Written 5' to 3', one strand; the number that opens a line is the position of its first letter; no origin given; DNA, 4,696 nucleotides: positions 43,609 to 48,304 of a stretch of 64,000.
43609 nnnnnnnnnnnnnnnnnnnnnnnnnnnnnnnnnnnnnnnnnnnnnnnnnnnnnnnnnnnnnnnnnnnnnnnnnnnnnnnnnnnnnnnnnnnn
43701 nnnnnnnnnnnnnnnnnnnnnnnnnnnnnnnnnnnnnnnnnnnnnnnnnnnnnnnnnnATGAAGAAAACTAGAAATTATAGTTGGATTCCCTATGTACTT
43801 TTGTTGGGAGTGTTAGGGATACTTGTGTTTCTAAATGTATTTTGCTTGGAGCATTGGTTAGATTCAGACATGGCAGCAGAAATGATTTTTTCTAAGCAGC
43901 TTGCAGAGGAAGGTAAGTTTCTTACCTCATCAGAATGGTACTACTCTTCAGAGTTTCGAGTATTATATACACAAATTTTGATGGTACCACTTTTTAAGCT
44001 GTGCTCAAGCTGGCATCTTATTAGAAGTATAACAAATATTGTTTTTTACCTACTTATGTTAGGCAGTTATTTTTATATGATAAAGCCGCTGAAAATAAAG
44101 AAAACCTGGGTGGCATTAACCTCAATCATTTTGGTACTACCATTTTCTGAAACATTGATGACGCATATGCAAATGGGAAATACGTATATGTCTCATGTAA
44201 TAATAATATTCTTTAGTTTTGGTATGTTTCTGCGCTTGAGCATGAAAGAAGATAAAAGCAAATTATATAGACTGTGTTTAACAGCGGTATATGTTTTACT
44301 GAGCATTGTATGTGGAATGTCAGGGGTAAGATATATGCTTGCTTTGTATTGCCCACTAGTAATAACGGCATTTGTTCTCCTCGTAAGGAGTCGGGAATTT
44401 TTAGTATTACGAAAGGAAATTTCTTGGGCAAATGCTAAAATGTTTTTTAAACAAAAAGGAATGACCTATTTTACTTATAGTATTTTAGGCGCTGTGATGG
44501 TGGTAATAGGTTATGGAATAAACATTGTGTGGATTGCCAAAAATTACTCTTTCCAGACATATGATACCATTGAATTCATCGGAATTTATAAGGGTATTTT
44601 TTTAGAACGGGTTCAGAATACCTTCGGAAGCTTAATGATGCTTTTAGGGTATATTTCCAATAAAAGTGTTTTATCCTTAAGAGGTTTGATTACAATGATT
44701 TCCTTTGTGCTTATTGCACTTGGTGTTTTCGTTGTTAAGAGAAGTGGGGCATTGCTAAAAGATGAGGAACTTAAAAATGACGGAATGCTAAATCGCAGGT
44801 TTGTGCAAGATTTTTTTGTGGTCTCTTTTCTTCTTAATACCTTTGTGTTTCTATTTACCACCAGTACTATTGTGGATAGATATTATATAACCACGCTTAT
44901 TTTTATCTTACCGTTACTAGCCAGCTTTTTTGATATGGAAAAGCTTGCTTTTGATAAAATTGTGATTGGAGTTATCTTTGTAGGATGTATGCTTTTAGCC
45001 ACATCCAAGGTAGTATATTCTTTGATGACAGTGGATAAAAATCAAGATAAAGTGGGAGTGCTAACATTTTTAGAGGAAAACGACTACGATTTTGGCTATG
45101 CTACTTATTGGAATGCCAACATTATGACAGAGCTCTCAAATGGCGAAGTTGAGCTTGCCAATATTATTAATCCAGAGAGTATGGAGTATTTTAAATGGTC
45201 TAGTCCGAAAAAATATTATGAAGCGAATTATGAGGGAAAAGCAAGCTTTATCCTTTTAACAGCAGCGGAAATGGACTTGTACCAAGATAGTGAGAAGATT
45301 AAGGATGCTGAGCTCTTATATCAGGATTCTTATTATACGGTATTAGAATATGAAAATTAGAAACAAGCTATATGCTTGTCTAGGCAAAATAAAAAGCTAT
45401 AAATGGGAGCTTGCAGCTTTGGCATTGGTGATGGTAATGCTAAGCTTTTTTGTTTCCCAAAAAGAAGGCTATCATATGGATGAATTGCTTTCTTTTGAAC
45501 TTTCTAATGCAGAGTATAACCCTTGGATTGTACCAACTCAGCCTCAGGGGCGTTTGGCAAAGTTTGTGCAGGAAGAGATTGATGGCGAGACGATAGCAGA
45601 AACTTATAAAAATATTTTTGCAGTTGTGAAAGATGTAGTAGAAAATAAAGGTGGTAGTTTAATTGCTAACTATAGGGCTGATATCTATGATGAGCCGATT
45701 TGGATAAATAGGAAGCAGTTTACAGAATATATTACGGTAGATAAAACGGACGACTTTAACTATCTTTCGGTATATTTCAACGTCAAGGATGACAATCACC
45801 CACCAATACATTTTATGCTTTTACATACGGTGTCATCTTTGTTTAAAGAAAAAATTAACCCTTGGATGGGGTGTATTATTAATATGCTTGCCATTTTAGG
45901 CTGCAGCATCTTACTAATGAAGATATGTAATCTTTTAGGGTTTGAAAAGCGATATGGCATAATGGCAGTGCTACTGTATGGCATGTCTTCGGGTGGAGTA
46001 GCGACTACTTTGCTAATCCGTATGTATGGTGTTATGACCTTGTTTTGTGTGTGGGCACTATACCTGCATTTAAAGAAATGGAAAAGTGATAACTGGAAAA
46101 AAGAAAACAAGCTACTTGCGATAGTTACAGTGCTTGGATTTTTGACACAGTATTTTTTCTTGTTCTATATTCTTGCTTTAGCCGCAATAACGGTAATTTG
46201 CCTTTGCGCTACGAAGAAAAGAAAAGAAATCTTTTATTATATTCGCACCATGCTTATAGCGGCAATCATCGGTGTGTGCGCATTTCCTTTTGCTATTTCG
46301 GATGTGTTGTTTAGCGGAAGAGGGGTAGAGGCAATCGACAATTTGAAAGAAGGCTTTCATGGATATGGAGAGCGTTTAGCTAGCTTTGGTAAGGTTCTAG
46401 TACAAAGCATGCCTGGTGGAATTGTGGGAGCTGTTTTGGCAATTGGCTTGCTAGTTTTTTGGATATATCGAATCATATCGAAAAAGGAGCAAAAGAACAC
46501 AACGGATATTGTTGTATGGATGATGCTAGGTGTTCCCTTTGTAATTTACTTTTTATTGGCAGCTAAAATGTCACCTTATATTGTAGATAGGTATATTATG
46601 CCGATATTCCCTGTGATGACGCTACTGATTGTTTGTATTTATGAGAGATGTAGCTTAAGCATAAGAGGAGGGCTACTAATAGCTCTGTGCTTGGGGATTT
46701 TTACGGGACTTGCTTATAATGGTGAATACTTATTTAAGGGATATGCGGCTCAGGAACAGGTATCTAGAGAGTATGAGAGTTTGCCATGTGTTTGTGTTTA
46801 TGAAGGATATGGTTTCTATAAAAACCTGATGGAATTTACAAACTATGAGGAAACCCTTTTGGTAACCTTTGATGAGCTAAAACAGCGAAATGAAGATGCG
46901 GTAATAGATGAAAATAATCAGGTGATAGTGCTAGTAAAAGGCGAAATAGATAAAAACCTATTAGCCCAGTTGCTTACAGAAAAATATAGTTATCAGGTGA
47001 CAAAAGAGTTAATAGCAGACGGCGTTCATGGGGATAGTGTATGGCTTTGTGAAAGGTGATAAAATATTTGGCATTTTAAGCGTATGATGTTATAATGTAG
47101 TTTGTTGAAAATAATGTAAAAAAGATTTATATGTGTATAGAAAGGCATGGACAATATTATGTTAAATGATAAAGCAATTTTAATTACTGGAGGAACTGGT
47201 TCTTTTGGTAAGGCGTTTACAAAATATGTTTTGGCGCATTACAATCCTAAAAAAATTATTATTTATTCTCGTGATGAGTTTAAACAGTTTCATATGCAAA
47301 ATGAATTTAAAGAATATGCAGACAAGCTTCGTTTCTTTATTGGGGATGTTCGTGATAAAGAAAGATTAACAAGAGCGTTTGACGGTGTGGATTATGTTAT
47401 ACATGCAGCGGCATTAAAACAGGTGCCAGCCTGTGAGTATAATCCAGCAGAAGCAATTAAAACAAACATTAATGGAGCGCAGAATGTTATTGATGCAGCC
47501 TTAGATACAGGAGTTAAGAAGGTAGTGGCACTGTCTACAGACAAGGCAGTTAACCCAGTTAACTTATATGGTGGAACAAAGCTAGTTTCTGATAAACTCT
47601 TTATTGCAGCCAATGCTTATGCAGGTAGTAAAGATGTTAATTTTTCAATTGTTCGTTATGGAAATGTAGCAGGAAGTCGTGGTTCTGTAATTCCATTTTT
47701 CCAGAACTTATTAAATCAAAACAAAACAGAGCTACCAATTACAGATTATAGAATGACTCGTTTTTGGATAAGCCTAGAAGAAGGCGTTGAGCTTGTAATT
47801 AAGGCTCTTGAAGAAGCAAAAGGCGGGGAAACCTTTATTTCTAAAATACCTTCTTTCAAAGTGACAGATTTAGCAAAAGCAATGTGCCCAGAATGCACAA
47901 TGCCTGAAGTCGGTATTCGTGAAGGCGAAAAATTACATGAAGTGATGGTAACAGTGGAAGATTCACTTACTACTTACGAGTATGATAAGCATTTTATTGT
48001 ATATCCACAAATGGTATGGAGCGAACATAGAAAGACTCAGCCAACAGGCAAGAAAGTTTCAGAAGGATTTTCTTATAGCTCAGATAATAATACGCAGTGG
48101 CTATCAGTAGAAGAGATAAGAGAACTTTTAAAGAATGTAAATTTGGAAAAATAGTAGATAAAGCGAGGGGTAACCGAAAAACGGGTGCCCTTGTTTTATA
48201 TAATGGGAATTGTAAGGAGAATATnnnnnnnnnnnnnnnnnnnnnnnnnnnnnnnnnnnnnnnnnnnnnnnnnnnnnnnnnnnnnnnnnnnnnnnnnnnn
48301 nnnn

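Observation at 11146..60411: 49-kb one-directional glycan super-locus: six polyprenyl-phosphate glycosyltransferase-like genes interleaved with about eleven unassigned polytopic, GT-C-like proteins, and no GtrA or Wzx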

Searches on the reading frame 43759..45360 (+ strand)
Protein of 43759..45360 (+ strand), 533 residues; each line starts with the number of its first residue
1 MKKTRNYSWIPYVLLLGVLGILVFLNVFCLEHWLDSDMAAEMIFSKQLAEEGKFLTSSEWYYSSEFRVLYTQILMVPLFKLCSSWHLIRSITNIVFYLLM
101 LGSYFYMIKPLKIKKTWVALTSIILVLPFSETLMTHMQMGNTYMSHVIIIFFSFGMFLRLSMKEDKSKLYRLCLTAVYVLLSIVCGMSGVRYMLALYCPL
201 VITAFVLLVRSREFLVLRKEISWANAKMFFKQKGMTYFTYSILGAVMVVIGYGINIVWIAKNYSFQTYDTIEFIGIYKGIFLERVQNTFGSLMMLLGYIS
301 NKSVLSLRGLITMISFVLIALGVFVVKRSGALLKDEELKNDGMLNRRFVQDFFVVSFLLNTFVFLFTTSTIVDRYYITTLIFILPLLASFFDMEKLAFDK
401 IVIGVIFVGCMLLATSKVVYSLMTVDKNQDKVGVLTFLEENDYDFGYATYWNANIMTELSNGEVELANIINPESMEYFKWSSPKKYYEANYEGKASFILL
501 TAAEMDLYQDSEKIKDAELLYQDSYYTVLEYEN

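Call 5: search_protein_families(library=pfam, max_evalue=0.01, proteins=[window:43759-45360:+])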
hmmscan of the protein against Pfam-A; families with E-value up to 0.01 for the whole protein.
window:43759-45360:+ (533 aa): 0 families

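Call 18: search_protein_families(library=pfam, max_evalue=10, proteins=[window:43759-45360:+])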
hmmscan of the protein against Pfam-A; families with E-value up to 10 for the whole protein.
window:43759-45360:+ (533 aa): 0 families

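Call 35: find_homologous_proteins(query=window:43759-45360:+, max_evalue=0.001)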
Query window:43759-45360:+ (533 aa): 571 proteins with E <= 0.001 among 8000 candidates; the best 120 are listed.
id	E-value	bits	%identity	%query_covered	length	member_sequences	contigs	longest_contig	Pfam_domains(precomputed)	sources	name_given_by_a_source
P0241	0.0e+0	1163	100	100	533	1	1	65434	-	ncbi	-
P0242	9.5e-197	673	56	100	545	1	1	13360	-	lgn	-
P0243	5.5e-195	667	56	94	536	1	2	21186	-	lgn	-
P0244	1.0e-191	656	57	100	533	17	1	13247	-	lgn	-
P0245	8.3e-189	647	55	100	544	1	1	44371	-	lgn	-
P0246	3.5e-185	635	55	100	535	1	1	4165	-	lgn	-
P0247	2.4e-181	622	55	100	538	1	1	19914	-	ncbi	-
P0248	6.6e-181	621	53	100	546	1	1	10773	-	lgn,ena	-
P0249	1.4e-180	620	54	100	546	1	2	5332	-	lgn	-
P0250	5.5e-179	614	53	100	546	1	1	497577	-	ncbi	-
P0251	1.1e-178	613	53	100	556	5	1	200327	-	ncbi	-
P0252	1.3e-178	613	53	100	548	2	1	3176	-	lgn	-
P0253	1.5e-178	613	54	98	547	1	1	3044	-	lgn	-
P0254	2.2e-178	612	53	100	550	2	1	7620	-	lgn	-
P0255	1.8e-177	609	53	98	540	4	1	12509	-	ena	-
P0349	1.6e-167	577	52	100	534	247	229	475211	-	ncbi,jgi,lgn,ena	-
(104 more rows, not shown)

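Call 39: search_solved_structures(query=A4, max_evalue=10, show_alignments=1)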
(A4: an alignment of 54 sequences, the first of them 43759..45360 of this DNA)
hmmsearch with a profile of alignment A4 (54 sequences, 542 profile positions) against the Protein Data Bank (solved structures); distinct sequences matched with E-value up to 10: 2.
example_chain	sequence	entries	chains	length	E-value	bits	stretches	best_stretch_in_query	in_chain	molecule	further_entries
3bb7_A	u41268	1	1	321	1.2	10.7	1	229-297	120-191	interpain A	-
3bba_A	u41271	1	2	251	1.3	10.6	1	228-297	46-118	interpain A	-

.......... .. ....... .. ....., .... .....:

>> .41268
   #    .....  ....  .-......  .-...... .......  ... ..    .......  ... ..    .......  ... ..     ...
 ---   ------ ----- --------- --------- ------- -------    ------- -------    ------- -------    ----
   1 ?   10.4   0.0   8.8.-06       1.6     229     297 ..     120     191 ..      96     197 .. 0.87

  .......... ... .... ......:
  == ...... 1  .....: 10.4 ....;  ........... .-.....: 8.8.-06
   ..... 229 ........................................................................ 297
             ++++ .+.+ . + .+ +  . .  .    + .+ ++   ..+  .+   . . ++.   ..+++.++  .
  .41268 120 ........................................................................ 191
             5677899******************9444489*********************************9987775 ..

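Call 66: find_encoding_contigs(protein=P0349, flank=10000, max_places=4)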
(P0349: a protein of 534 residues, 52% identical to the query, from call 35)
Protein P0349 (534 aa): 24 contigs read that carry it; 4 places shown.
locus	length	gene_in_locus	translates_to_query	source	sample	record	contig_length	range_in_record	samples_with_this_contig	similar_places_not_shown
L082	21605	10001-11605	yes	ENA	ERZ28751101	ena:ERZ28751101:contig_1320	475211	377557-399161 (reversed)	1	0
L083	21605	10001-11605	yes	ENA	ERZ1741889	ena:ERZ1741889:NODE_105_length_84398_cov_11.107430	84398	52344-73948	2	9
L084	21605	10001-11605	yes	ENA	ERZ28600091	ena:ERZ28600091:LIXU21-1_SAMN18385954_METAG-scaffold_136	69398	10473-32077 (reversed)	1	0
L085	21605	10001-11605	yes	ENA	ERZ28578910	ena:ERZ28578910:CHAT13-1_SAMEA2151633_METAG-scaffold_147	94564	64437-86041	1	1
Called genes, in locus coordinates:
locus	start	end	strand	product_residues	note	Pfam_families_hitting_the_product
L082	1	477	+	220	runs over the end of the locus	-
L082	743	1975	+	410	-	PF13620:CarboxypepD_reg, PF13715:CarbopepD_reg_2 (weak), PF08486:SpoIID (weak)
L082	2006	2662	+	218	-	-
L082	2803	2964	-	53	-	-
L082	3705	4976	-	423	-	PF01548:DEDD_Tnp_IS110, PF02371:Transposase_20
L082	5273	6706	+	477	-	-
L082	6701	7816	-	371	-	PF04015:DUF362, PF00037:Fer4 (weak), PF12797:Fer4_2 (weak), PF12837:Fer4_6 (weak), PF13237:Fer4_10, PF12838:Fer4_7 (weak), PF13187:Fer4_9 (weak), PF14697:Fer4_21 (weak)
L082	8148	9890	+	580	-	PF04851:ResIII (weak), PF00270:DEAD, PF00271:Helicase_C, PF25399:DeaD_dimer (weak)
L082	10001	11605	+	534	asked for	-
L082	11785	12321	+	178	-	PF02542:YgbB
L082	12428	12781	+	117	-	PF03965:Penicillinase_R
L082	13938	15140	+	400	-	PF00534:Glycos_transf_1 (faint), PF13692:Glyco_trans_1_4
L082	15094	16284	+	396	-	PF13692:Glyco_trans_1_4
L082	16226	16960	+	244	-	PF01522:Polysacc_deac_1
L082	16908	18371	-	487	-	PF05598:DUF772, PF01609:DDE_Tnp_1, PF13751:DDE_Tnp_1_6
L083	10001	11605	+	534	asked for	-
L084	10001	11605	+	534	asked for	-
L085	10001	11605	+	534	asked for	-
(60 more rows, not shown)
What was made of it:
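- A close homologue of 43759 in a prevalent gut species is an orphan gene outside any glycan locus (call 66).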

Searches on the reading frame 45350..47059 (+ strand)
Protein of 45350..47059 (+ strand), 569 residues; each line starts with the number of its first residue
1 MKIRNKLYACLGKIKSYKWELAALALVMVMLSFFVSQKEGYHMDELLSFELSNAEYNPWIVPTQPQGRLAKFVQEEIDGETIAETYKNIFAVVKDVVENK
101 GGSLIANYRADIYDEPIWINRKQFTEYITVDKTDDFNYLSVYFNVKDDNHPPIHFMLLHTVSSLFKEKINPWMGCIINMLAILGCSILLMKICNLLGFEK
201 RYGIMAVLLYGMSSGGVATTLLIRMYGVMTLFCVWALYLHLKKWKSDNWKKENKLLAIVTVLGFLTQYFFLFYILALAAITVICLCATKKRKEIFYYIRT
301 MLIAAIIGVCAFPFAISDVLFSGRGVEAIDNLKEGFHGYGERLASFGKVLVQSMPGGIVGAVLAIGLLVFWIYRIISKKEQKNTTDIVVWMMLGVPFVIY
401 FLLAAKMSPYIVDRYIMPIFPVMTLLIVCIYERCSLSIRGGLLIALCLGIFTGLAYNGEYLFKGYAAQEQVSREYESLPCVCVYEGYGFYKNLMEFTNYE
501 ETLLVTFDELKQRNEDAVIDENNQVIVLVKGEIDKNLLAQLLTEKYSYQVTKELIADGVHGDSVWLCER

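Call 6: search_protein_families(library=pfam, max_evalue=0.01, proteins=[window:45350-47059:+])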
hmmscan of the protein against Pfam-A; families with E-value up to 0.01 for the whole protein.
window:45350-47059:+ (569 aa): 1 family
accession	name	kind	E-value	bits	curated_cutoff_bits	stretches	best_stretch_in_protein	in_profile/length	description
PF13231.12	PMT_2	-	1.4e-07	32.3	26.1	1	149-307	1-153/160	Dolichyl-phosphate-mannose-protein mannosyltransferase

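Call 80: search_solved_structures(query=window:45350-47059:+, max_evalue=10)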
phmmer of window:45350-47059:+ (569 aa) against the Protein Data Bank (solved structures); distinct sequences matched with E-value up to 10: 0.

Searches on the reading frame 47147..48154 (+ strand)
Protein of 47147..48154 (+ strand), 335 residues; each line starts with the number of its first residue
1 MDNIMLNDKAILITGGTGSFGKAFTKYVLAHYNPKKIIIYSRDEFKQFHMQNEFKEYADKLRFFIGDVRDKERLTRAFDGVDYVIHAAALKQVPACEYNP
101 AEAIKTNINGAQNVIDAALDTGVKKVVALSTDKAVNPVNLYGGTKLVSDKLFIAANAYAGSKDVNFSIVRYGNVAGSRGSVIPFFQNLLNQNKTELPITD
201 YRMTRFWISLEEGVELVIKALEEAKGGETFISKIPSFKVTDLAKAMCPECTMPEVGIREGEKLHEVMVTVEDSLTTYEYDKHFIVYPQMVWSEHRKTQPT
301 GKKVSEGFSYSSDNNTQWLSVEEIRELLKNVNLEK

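Call 8: search_protein_families(library=pfam, max_evalue=0.001, proteins=[window:47147-48154:+])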
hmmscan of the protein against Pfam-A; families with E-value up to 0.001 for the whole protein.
window:47147-48154:+ (335 aa): 10 families
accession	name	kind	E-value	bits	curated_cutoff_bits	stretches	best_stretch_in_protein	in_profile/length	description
PF02719.21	Polysacc_synt_2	-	2.5e-104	349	20.2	1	11-285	1-291/293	Polysaccharide biosynthesis protein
PF01370.27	Epimerase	-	9.7e-29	100.9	20.9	1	11-227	1-234/240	NAD dependent epimerase/dehydratase family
PF16363.11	GDP_Man_Dehyd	-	3.4e-19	69.9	27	1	12-252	1-268/332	GDP-mannose 4,6 dehydratase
PF01073.25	3Beta_HSD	-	1.6e-17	63.9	22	1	12-137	1-122/280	3-beta hydroxysteroid dehydrogenase/isomerase family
PF04321.23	RmlD_sub_bind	-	3e-11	43.4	27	1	11-180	3-157/287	RmlD substrate binding domain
PF13460.12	NAD_binding_10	-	3.8e-10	40.4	27.2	1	15-172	1-144/184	NAD(P)H-binding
PF07993.18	NAD_binding_4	-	8.3e-09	35.4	20.1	1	13-140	1-145/258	Male sterility protein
PF05368.20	NmrA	-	9.5e-09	35.7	27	1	8-128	2-104/298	NmrA-like family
PF00106.31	adh_short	-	7.3e-07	29.3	26.6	1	9-153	1-161/195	short chain dehydrogenase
PF08659.16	KR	-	2.1e-05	25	22.6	1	11-97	3-98/180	KR domain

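Call 42: search_protein_families(library=ncbifam, max_evalue=0.001, proteins=[window:47147-48154:+])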
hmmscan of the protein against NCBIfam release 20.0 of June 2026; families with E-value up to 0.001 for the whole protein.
window:47147-48154:+ (335 aa): 34 families (the best 25 are shown)
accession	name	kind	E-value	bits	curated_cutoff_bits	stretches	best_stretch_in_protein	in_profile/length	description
TIGR03589.1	PseB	equivalog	3.6e-165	548.6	407.75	1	5-327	1-323/324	UDP-N-acetylglucosamine 4,6-dehydratase (inverting)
TIGR04130.1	FnlA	equivalog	2.7e-77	260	730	1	5-331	1-328/337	UDP-N-acetylglucosamine 4,6-dehydratase/5-epimerase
TIGR04180.1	EDH_00030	hypoth_equivalog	1.6e-20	73.3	475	1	11-213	1-217/297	NAD-dependent 4,6-dehydratase LegB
TIGR01179.1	galE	equivalog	9.7e-16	57.5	262.3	1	10-178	1-180/332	UDP-glucose 4-epimerase GalE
TIGR01181.1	dTDP_gluc_dehyt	equivalog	7.3e-15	54.9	365.1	1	11-164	2-157/321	dTDP-glucose 4,6-dehydratase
NF041293.1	G6PDh_Azf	equivalog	1.9e-14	53.7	400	1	8-136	2-120/252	NAD-dependent glucose-6-phosphate dehydrogenase Azf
TIGR03466.1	HpnA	hypoth_equivalog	2.4e-12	46.4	367.65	1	11-133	3-115/327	hopanoid-associated sugar epimerase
TIGR01214.1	rmlD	equivalog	7.4e-11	41.7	224.05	1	11-194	2-169/285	dTDP-4-dehydrorhamnose reductase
TIGR02622.1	CDP_4_6_dhtase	equivalog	4.4e-10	39.2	278.45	1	7-136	3-134/352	CDP-glucose 4,6-dehydratase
NF042422.1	oxyalk_red_OleD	equivalog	5e-09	36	580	1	11-133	3-112/329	2-alkyl-3-oxoalkanoate reductase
NF042423.1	oxyalk_red_Shew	equivalog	1.9e-08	33.8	580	1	7-132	7-119/331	2-alkyl-3-oxoalkanoate reductase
TIGR02197.1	heptose_epim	equivalog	2.3e-08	33.6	274.6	1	11-178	1-174/316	ADP-glyceromanno-heptose 6-epimerase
NF052578.1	StrlDmthSdmBMthl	equivalog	2.8e-08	33.9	600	1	11-136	3-118/328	sterol demethylase protein SdmB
NF011728.1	PRK15181.1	equivalog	4.6e-08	32.4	760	1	6-127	13-137/348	Vi polysaccharide biosynthesis UDP-N-acetylglucosaminuronic acid C-4 epimerase TviC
NF007956.0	PRK10675.1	subfamily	6.8e-08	32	394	1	11-130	3-123/338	UDP-glucose 4-epimerase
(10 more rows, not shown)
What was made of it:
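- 47147..51212 (+): PseB, the inverting UDP-GlcNAc 4,6-dehydratase (47147-48154), and an FKP-like fucokinase/GDP-fucose pyrophosphorylase (48225-51212). A promoter-like site lies at 47068-47096. NCBIfam PseB, 548 bits, above the cut-off of 408 (call 42).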
